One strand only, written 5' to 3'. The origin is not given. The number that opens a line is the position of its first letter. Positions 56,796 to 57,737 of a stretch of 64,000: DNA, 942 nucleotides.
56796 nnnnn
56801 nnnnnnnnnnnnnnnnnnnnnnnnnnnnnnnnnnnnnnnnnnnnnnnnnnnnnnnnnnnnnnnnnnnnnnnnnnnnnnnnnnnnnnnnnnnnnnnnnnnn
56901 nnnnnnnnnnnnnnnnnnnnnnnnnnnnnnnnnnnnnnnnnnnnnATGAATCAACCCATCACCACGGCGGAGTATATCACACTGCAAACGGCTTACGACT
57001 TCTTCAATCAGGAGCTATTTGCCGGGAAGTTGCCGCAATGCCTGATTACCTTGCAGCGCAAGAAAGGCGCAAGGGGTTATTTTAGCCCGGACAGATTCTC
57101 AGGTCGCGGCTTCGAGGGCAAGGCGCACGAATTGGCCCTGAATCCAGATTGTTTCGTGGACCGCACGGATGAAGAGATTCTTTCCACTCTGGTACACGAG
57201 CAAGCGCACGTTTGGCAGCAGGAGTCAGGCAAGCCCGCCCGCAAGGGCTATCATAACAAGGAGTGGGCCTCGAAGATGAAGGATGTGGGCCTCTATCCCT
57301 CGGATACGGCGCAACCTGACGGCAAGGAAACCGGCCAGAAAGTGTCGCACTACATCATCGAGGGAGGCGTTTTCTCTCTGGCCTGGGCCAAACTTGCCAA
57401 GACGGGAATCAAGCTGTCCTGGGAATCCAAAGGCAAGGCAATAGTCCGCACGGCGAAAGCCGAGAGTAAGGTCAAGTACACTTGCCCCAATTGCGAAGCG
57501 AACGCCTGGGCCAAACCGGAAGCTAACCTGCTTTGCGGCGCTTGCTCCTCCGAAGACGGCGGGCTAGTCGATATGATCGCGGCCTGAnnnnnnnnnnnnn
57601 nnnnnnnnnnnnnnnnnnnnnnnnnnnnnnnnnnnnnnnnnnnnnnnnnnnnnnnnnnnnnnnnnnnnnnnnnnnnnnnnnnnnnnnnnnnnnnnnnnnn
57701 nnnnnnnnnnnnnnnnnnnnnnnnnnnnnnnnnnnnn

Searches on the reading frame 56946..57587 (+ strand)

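Call 13: search_protein_families(library=pfam, proteins=[window:56946-57587:+], max_evalue=0.001)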
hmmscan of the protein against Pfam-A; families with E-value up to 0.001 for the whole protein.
window:56946-57587:+ (213 aa): 1 family
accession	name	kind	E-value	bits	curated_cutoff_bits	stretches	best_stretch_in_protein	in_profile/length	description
PF10263.15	SprT-like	-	6.9e-10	39.2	25.6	1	15-115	3-96/108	SprT-like family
